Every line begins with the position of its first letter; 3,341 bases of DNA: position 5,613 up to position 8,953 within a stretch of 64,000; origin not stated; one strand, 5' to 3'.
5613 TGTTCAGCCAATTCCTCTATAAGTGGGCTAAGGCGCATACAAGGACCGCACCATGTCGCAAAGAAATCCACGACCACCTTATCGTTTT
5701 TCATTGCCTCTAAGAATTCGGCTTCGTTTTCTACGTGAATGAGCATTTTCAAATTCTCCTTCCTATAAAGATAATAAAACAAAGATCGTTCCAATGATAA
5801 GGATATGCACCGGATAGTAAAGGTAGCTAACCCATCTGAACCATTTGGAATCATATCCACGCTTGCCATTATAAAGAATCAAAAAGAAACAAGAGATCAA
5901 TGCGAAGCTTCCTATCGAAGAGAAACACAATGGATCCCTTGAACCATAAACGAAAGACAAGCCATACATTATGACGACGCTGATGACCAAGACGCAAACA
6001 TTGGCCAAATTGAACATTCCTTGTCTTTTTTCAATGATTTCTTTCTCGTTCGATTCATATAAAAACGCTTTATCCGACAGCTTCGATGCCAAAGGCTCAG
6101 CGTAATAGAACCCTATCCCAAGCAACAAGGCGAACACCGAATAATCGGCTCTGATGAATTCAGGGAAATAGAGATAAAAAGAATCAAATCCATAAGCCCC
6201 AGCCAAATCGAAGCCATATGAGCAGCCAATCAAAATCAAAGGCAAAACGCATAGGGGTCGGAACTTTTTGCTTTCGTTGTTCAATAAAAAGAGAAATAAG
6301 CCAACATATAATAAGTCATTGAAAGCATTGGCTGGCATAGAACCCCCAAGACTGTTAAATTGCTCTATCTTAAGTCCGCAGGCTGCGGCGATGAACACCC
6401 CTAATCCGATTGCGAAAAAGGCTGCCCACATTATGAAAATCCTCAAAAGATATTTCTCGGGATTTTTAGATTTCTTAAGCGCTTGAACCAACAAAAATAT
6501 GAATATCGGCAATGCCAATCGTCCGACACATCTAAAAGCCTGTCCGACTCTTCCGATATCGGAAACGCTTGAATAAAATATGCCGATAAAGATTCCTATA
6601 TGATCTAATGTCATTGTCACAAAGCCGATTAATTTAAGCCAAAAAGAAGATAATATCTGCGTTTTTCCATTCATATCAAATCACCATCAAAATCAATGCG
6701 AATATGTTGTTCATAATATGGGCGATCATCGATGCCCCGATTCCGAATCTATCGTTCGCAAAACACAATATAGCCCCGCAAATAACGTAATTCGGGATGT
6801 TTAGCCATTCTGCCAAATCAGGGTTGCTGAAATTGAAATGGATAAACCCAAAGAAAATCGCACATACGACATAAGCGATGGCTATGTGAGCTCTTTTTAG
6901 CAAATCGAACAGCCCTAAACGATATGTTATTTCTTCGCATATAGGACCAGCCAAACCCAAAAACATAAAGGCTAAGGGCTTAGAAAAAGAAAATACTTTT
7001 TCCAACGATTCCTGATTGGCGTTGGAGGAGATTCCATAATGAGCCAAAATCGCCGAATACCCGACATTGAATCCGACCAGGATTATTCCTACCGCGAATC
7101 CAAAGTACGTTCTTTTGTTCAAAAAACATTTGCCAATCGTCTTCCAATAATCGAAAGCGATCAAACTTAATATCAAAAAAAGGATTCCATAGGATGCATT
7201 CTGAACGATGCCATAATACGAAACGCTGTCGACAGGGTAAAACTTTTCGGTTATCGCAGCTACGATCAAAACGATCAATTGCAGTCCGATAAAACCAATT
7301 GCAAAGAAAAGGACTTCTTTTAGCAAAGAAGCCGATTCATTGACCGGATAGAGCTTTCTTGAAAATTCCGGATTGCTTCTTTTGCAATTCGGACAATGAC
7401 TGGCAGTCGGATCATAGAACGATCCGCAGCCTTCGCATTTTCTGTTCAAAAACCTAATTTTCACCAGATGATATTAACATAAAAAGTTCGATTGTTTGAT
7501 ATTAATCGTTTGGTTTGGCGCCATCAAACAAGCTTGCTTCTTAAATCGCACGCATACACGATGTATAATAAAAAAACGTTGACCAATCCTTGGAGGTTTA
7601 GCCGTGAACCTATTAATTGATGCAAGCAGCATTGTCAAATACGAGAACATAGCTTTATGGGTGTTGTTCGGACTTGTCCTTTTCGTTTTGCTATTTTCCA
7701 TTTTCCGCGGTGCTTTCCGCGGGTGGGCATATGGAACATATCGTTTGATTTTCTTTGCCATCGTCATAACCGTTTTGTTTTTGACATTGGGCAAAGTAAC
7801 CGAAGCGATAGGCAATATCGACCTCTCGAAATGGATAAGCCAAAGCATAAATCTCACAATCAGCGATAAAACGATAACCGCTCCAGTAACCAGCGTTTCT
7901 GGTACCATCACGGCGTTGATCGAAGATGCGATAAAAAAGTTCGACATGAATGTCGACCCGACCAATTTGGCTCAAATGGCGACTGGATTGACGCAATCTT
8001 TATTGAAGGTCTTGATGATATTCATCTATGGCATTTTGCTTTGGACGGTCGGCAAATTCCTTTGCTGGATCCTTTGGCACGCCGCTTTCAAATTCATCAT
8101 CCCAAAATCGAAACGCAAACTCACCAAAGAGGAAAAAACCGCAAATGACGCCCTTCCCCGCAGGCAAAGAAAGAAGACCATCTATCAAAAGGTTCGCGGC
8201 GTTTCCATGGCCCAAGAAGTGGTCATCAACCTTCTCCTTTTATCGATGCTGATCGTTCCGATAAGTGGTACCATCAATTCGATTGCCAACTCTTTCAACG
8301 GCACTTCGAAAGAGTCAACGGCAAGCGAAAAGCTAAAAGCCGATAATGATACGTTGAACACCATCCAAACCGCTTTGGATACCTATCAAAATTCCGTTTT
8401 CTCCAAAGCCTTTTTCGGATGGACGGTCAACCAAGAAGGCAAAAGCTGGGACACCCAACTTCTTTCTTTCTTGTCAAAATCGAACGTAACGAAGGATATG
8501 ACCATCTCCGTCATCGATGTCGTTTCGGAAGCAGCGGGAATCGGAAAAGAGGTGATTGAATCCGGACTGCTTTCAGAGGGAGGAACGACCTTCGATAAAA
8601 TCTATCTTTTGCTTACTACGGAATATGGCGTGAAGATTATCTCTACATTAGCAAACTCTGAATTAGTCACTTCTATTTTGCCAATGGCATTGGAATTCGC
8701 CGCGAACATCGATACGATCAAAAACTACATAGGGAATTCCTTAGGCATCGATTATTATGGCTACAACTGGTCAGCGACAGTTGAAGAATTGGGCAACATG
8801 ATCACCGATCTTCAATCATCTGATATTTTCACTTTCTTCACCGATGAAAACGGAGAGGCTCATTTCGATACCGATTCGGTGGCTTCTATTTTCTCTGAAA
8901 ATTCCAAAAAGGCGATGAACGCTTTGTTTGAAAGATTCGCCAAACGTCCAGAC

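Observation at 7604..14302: Orphan 2,232-aa membrane-anchored acidic giant protein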

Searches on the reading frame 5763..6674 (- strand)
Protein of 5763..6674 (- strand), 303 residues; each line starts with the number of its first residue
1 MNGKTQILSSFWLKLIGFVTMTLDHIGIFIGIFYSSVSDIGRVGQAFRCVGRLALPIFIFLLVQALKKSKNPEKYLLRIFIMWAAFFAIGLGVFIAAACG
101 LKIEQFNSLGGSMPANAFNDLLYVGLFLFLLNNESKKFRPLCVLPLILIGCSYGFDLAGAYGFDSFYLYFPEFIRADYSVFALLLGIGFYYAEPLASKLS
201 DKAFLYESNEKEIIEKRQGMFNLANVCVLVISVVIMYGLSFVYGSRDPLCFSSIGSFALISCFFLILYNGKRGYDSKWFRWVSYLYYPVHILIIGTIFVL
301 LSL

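Call 6: search_protein_families(library=ncbifam, proteins=[window:5763-6674:-], max_evalue=0.01)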
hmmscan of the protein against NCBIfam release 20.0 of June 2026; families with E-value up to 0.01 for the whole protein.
window:5763-6674:- (303 aa): 0 families

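Call 15: search_protein_families(library=pfam, proteins=[window:5763-6674:-], max_evalue=10)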
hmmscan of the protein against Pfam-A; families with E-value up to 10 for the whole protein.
window:5763-6674:- (303 aa): 1 family
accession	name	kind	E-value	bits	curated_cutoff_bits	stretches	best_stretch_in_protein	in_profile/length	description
PF05857.17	TraX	-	9.6e-17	62.1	25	2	12-85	4-67/217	TraX protein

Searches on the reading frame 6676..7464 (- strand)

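Call 6: search_protein_families(library=ncbifam, proteins=[window:6676-7464:-], max_evalue=0.01)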
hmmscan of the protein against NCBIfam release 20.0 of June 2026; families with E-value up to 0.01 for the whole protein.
window:6676-7464:- (262 aa): 3 families
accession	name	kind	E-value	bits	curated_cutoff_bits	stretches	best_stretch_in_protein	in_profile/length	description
NF041647.1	ABC_perm_CPBP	equivalog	3.9e-09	35.8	435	1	66-260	438-634/636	ABC transporter permease subunit/CPBP intramembrane protease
NF052640.1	CPBP_M949_0222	equivalog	1.9e-05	24.7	220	1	192-261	138-208/213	M949_0222 family glutamic-type intramembrane endopeptidase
NF033192.3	CPBP_JDVT_MrtJ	equivalog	0.00019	22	75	1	169-258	4-97/98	JDVT-CTERM system glutamic-type intramembrane protease MrtJ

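Call 15: search_protein_families(library=pfam, proteins=[window:6676-7464:-], max_evalue=10)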
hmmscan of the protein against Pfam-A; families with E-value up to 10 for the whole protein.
window:6676-7464:- (262 aa): 4 families
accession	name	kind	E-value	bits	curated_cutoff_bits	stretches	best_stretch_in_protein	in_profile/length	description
PF02517.21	Rce1-like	-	1.5e-15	57.7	22.4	1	163-255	5-93/93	Type II CAAX prenyl endopeptidase Rce1-like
PF12172.15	zf-ChsH2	-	0.00072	19.7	23.2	1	4-33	8-37/37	ChsH2, rubredoxin-like zinc ribbon domain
PF12773.13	DZR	-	0.051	14.2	27.3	1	8-27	25-44/45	Double zinc ribbon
PF23430.1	DUF7117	-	0.75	9.8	28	1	1-28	1-30/232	Family of unknown function (DUF7117)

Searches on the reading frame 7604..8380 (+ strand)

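Call 15: search_protein_families(library=pfam, proteins=[window:7604-8380:+], max_evalue=10)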
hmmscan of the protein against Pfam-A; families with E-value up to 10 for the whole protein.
window:7604-8380:+ (259 aa): 2 families
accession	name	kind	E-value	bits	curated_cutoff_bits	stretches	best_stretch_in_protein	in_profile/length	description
PF11298.13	DUF3099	-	1.5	9.4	23.2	1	174-226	3-58/72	Protein of unknown function (DUF3099)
PF02260.25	FATC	-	2.3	8.5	25.3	1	97-125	3-24/32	FATC domain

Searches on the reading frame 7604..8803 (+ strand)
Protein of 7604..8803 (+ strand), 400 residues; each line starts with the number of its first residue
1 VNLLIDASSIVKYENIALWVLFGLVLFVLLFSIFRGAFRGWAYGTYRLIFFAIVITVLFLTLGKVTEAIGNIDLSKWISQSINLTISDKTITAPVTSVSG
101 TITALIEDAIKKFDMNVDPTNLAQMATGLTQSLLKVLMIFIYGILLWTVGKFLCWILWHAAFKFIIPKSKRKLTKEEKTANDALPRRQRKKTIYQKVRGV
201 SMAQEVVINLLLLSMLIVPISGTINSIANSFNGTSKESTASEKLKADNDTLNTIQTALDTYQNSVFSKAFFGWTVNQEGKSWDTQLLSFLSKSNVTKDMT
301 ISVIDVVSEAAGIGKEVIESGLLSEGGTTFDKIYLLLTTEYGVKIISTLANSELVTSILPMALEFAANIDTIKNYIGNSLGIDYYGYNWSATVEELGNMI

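Call 22: find_homologous_proteins(query=A3, max_evalue=0.01)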
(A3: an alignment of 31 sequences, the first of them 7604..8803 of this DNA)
Query A3 (31 sequences): 8000 candidates shared short words with the query, none scored E <= 0.01.

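Call 47: search_protein_families(library=pfam, alignment_id=A3, max_evalue=10)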
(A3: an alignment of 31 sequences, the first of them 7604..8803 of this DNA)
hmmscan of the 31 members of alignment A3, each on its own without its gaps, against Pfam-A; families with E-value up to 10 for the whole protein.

A. member 1, window:7604-8803:+ (400 aa): 0 families

B. families by the number of members that match (of 31 scanned): 34 families (the first 25 are shown)
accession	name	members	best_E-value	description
PF09335.16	VTT_dom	4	4.8e-05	VTT domain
PF04932.20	Wzy_C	4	0.18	O-Antigen ligase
PF11204.13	DUF2985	3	0.0038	Protein of unknown function (DUF2985)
PF20563.3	DUF6773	3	0.028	Family of unknown function (DUF6773)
PF06398.17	Pex24p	3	0.71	Integral peroxisomal membrane peroxin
PF12811.12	BaxI_1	3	1.7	Bax inhibitor 1 like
PF12921.12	ATP13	2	0.0091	Mitochondrial ATPase expression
PF02674.22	Colicin_V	2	0.023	Colicin V production protein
PF13253.11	DUF4044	2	0.16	Protein of unknown function (DUF4044)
PF13567.11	DUF4131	2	0.24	Domain of unknown function (DUF4131)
PF01312.24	Bac_export_2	2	1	FlhB HrpN YscU SpaS Family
PF00122.25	E1-E2_ATPase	2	1.7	E1-E2 ATPase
PF24020.1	DUF7333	1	0.0094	Family of unknown function (DUF7333)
PF08592.16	Anthrone_oxy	1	0.012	Anthrone oxygenase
PF05569.17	Peptidase_M56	1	0.025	BlaR1 peptidase M56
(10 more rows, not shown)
